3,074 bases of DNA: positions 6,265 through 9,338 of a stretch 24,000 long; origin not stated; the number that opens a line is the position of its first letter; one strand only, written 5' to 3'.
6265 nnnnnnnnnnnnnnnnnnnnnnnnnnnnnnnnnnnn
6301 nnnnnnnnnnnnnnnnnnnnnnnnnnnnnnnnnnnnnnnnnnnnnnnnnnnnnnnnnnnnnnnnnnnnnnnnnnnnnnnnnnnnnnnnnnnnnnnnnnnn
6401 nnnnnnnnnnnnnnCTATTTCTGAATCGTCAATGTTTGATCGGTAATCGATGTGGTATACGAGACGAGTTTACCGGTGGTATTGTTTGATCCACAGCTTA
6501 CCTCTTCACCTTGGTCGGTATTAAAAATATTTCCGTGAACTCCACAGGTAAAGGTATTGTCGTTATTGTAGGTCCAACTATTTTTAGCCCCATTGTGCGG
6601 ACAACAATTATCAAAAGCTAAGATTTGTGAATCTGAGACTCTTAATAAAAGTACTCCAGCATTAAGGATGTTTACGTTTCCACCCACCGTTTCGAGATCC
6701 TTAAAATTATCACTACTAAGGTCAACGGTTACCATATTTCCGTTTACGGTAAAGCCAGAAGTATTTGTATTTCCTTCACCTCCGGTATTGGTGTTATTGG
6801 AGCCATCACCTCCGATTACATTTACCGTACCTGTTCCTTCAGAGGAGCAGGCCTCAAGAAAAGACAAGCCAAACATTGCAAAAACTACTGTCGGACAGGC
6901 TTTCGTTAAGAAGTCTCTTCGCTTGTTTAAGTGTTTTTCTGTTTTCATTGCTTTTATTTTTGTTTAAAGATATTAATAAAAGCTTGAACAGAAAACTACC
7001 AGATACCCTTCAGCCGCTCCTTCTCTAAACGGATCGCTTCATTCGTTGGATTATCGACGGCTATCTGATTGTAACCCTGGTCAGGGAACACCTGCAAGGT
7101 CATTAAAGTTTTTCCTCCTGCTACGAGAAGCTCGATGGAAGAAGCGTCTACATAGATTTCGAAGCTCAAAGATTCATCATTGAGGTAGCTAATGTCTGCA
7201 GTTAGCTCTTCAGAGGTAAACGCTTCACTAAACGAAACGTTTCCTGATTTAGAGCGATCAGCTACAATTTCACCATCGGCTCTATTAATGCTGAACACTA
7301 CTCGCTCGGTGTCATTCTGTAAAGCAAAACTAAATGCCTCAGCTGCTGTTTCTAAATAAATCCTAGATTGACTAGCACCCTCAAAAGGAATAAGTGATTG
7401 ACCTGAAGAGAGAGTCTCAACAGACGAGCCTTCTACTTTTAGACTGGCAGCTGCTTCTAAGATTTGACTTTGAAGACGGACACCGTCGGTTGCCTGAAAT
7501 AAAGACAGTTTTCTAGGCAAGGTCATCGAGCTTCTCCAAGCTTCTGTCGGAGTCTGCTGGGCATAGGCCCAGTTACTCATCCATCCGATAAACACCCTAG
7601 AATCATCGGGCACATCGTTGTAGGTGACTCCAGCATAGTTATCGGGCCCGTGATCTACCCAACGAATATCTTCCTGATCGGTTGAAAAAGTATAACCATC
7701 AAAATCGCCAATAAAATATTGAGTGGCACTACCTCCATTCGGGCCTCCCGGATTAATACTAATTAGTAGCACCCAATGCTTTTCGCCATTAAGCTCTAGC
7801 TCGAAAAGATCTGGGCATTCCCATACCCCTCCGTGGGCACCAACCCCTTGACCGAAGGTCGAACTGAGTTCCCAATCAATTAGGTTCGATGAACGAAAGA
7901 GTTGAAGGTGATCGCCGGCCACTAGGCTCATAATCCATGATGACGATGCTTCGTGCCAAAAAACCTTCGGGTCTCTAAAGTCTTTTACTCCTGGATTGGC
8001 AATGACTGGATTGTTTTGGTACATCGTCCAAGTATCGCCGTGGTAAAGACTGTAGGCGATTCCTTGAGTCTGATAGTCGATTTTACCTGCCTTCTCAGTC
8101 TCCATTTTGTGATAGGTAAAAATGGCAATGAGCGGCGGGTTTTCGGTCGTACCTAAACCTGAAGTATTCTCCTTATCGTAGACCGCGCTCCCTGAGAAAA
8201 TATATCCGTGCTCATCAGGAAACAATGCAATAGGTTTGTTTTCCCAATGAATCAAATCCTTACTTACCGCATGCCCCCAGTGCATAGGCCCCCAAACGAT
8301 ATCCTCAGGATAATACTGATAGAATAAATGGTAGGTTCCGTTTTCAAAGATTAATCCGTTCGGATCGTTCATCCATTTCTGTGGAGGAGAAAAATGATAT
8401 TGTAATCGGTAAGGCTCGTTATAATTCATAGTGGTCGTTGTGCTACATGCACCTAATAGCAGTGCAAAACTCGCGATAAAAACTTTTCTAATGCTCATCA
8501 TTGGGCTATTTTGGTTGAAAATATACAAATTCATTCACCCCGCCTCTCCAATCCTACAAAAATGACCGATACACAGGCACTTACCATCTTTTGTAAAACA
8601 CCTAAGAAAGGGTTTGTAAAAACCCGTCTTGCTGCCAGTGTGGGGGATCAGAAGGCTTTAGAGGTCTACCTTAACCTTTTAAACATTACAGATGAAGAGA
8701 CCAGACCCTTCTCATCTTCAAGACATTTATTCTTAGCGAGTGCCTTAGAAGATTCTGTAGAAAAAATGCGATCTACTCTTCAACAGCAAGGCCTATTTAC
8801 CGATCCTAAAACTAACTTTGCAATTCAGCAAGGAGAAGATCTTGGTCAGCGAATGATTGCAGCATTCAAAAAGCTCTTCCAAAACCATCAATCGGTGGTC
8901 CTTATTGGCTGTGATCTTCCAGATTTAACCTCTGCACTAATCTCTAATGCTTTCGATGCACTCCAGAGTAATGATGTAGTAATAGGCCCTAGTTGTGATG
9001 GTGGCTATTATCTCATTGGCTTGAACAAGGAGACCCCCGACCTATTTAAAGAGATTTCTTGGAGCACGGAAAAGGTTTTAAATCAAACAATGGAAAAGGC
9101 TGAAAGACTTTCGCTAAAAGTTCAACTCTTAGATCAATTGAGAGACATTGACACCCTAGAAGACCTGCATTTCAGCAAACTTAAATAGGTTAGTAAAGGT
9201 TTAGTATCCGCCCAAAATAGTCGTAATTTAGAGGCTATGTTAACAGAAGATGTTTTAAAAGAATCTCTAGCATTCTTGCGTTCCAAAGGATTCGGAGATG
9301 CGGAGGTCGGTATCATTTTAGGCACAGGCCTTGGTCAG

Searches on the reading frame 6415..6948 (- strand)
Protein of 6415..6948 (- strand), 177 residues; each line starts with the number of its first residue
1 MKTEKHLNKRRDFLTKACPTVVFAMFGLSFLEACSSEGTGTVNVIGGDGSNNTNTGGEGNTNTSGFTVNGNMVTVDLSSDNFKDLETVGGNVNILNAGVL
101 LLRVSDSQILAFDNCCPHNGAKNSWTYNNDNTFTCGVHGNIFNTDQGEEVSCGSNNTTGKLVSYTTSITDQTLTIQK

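Call 4: search_protein_families(library=pfam, proteins=[window:6415-6948:-])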
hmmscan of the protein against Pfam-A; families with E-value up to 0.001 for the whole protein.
window:6415-6948:- (177 aa): 1 family
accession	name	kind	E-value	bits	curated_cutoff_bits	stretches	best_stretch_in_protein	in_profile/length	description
PF00355.32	Rieske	-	2.3e-09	37.4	20.3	1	90-148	17-74/88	Rieske [2Fe-2S] domain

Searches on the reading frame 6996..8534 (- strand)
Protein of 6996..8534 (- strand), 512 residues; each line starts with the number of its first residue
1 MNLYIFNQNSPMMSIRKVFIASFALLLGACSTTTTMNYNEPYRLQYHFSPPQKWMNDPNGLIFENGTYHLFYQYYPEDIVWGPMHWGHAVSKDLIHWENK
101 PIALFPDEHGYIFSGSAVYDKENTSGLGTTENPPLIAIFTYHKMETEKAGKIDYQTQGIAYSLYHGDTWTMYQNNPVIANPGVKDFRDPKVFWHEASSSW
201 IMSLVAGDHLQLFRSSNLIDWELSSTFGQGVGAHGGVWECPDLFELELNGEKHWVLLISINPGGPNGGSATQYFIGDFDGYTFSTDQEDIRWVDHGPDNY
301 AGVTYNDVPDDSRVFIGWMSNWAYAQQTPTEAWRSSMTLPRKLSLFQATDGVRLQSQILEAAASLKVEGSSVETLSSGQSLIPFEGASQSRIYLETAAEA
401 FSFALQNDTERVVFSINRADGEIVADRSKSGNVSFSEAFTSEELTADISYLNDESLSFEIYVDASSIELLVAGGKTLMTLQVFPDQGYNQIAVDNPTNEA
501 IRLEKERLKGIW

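Call 4: search_protein_families(library=pfam, proteins=[window:6996-8534:-])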
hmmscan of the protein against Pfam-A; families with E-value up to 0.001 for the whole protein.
window:6996-8534:- (512 aa): 2 families
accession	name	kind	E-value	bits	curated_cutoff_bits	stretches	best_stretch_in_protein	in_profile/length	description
PF00251.26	Glyco_hydro_32N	-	3.9e-94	316.1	22.1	1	47-347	1-298/307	Glycosyl hydrolases family 32 N-terminal domain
PF08244.19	Glyco_hydro_32C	-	7.1e-16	59.1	21.9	1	391-495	39-144/158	Glycosyl hydrolases family 32 C terminal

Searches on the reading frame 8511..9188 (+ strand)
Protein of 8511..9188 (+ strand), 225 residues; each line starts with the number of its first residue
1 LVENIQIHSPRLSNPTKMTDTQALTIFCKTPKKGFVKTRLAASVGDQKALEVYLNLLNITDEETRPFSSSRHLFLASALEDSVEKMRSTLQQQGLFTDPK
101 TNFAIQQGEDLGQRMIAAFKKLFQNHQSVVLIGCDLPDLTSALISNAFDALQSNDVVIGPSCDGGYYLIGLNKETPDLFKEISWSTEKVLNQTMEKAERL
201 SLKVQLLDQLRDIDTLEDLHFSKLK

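Call 4: search_protein_families(library=pfam, proteins=[window:8511-9188:+])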
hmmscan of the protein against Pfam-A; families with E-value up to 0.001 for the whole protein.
window:8511-9188:+ (225 aa): 2 families
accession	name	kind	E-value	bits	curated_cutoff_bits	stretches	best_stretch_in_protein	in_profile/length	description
PF09837.15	DUF2064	-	9.6e-32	109.8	25.8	1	86-186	28-120/120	Uncharacterized protein conserved in bacteria (DUF2064)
PF01983.22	CofC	-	8e-08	32.2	22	1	116-219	76-179/217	Guanylyl transferase CofC like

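Call 5: search_protein_families(library=ncbifam, proteins=[window:8511-9188:+])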
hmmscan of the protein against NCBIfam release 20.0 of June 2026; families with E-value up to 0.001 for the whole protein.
window:8511-9188:+ (225 aa): 2 families
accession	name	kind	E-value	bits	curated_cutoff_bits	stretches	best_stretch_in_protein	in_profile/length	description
TIGR04282.1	glyco_like_cofC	hypoth_equivalog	9.1e-58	195.1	134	1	24-219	1-189/189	TIGR04282 family arsenosugar biosynthesis glycosyltransferase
TIGR03552.1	F420_cofC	equivalog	5.5e-09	35.9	105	1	36-220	12-185/196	2-phospho-L-lactate guanylyltransferase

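Call 60: search_solved_structures(query=window:8511-9185:+, max_evalue=0.01)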
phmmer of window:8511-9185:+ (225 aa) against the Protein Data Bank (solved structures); distinct sequences matched with E-value up to 0.01: 1.
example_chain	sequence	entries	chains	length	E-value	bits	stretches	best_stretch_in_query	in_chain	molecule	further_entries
3cgx_A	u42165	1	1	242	2.4e-30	109.3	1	23-220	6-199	Putative nucleotide-diphospho-sugar transferase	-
